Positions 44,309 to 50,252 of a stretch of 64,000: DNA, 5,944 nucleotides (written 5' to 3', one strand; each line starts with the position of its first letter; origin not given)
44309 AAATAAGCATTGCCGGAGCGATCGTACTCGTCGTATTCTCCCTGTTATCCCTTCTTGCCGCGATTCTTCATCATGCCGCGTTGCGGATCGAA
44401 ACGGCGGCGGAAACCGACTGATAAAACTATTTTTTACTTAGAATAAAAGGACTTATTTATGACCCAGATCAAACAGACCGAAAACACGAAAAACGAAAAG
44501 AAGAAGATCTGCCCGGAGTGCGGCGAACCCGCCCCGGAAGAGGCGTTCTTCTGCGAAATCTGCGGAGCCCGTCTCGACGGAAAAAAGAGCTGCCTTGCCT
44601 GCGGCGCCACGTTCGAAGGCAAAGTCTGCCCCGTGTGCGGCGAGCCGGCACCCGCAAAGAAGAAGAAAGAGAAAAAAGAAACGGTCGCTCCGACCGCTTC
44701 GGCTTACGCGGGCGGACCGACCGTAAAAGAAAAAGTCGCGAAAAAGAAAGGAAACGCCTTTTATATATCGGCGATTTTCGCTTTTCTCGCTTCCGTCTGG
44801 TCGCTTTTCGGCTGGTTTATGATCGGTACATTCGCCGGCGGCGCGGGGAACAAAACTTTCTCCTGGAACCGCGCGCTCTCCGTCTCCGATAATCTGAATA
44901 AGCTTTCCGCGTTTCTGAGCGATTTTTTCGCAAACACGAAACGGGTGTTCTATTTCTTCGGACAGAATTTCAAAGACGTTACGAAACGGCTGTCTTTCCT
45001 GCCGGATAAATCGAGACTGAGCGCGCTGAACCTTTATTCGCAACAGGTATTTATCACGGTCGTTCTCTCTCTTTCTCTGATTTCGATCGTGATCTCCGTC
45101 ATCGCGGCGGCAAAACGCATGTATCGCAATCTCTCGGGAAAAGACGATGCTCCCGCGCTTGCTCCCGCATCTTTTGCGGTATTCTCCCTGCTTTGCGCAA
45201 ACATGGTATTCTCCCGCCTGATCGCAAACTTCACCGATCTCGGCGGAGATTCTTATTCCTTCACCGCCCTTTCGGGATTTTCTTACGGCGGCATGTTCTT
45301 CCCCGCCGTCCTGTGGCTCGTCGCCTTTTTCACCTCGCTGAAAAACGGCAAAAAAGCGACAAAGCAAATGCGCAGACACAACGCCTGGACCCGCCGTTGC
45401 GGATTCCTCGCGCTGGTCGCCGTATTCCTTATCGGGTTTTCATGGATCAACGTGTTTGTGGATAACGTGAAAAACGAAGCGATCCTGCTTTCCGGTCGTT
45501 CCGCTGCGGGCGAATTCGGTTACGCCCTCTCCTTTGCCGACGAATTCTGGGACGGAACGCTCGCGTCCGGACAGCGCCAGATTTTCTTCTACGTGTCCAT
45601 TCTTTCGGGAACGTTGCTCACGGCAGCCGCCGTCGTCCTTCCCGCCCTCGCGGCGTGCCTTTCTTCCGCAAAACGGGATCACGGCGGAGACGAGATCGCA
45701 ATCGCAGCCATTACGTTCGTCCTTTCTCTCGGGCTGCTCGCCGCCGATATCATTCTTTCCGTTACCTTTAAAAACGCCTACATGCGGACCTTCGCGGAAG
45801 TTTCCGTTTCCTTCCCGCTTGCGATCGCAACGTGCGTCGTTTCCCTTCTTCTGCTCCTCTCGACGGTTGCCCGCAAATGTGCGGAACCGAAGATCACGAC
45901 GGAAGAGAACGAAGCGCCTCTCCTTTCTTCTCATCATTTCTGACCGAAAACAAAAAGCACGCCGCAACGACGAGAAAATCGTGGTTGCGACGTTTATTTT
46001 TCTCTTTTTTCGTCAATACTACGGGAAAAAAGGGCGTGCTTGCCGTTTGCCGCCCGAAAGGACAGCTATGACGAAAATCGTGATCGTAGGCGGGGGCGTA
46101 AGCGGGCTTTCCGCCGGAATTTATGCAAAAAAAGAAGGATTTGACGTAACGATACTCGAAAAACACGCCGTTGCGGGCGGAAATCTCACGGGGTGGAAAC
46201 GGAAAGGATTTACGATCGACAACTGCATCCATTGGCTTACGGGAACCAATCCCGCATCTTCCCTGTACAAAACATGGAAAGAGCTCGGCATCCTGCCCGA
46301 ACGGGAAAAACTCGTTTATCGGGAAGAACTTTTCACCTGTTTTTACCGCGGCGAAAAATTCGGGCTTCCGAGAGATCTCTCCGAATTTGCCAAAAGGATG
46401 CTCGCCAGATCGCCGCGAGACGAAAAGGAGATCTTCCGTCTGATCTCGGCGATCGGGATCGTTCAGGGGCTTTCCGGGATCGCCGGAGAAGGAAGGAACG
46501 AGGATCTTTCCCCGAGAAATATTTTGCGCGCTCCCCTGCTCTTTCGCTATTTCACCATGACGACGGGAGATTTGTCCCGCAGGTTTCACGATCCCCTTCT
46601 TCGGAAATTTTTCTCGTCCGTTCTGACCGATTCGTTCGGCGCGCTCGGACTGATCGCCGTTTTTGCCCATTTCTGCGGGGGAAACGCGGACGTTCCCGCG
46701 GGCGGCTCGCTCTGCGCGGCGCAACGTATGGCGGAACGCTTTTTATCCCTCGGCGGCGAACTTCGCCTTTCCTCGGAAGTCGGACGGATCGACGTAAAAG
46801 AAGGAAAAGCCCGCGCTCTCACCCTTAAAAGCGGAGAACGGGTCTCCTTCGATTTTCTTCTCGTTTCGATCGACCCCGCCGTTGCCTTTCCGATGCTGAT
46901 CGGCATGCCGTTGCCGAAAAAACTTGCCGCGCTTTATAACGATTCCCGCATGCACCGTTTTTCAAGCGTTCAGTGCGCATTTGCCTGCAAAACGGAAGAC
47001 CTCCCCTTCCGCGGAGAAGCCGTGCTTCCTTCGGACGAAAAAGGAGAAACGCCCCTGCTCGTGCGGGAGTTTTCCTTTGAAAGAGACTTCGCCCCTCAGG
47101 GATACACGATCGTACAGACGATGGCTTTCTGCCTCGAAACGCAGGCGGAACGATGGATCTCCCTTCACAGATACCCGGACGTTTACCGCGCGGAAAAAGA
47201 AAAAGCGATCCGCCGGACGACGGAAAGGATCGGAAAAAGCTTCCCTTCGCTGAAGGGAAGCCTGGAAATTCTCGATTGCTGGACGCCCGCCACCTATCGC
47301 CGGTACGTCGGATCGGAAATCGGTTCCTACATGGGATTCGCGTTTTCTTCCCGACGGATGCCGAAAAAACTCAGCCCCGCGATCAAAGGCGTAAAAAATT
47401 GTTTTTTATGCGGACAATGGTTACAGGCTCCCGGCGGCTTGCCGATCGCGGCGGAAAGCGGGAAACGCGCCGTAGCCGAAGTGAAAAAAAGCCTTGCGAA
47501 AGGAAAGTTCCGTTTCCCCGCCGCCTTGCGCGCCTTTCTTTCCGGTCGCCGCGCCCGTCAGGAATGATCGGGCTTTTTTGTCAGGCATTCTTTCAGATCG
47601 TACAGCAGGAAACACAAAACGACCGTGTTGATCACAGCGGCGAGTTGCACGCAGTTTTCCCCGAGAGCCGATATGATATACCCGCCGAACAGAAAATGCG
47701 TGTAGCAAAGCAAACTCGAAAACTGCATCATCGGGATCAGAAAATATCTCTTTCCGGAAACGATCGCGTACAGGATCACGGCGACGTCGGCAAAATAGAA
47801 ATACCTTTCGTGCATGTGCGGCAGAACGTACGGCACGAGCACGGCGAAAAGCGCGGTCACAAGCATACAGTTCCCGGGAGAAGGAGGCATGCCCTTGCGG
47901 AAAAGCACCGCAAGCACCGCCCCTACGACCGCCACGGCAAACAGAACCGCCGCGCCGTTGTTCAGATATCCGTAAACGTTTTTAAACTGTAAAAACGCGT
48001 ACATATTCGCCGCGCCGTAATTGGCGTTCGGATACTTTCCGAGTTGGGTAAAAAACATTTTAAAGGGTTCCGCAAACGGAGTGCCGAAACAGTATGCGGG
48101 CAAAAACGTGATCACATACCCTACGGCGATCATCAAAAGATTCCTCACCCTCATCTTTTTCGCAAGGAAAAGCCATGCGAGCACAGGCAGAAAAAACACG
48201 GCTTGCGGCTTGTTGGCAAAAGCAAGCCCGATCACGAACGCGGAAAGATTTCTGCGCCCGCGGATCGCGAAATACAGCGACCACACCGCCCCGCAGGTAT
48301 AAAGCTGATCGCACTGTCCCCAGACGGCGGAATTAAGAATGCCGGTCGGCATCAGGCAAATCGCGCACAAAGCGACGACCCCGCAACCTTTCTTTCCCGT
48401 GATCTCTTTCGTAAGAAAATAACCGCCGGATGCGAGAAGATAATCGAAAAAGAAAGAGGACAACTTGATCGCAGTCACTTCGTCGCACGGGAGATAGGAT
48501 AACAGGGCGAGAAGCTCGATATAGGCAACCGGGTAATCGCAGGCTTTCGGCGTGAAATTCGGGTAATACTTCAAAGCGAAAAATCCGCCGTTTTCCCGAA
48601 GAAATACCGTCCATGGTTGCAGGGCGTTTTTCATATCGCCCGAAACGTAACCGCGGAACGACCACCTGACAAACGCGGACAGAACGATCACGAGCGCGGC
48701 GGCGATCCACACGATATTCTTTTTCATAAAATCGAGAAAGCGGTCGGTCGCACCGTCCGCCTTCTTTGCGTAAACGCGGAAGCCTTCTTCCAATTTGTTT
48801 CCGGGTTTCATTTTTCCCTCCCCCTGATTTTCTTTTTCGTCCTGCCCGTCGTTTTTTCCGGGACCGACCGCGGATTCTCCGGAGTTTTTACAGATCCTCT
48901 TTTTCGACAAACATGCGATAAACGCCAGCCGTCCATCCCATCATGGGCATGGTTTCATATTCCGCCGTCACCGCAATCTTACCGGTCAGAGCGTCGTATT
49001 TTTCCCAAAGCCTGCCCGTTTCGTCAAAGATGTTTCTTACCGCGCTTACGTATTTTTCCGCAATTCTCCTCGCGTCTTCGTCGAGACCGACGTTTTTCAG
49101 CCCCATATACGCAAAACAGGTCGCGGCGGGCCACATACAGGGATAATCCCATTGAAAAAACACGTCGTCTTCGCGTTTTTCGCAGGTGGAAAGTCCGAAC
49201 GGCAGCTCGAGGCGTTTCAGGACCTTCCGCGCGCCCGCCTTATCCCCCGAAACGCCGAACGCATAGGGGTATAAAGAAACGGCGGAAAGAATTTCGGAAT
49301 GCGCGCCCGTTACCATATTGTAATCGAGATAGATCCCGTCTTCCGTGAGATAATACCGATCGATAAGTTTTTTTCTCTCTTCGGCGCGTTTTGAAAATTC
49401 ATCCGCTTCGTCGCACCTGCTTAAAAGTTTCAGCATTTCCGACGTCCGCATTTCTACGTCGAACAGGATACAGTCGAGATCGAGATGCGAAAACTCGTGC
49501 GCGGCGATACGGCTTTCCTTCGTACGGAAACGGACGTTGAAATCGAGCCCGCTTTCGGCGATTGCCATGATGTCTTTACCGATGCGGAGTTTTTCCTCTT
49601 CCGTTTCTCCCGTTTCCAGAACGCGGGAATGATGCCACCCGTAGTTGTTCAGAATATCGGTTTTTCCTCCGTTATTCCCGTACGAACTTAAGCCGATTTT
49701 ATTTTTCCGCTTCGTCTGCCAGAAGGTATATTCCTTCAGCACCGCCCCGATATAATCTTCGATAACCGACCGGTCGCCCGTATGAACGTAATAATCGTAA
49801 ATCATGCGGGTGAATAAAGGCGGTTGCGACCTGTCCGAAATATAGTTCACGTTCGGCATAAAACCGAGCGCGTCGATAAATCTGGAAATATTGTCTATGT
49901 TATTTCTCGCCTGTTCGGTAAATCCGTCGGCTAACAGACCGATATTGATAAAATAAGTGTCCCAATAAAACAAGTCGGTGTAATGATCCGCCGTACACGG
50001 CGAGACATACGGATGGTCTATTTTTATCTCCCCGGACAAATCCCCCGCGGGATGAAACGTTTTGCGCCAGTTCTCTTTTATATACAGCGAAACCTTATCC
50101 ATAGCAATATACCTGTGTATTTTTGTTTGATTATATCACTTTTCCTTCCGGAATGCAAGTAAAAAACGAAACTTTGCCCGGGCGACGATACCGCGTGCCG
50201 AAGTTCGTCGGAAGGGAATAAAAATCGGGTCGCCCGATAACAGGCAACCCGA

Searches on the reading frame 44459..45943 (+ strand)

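Call 24: search_protein_families(library=pfam, proteins=[window:44459-45943:+], max_evalue=0.001)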
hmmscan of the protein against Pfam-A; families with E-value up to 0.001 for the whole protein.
window:44459-45943:+ (494 aa): 3 families
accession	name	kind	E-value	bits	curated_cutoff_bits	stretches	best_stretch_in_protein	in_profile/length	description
PF12773.13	DZR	-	1.1e-07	32.3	27.3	1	18-61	1-45/45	Double zinc ribbon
PF13248.11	Zn_ribbon_3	-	0.00025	20.8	27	1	15-39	2-26/26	zinc-ribbon domain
PF13240.11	Zn_Ribbon_1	-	0.00056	20.1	25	1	18-39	2-23/23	zinc-ribbon domain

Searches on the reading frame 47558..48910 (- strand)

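Call 24: search_protein_families(library=pfam, proteins=[window:47558-48910:-], max_evalue=0.001)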
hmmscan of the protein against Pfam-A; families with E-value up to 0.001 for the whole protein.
window:47558-48910:- (450 aa): 1 family
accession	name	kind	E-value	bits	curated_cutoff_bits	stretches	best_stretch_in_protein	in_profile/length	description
PF09594.16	GT87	-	5.5e-11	43.1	25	1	126-359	3-235/237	Glycosyltransferase family 87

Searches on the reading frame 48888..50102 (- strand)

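Call 24: search_protein_families(library=pfam, proteins=[window:48888-50102:-], max_evalue=0.001)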
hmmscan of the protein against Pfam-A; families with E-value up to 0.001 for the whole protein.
window:48888-50102:- (404 aa): 3 families
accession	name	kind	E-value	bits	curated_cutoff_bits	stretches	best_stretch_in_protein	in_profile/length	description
PF01204.24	Trehalase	-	3.9e-61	207.9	21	1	23-400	110-509/512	Trehalase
PF22422.2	MGH1-like_GH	-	1.4e-22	81.2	27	1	80-382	39-353/356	Mannosylglycerate hydrolase MGH1-like glycoside hydrolase domain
PF03200.22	Glyco_hydro_63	-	0.00051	19.4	22.4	0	351-397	448-489/492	Glycosyl hydrolase family 63 C-terminal domain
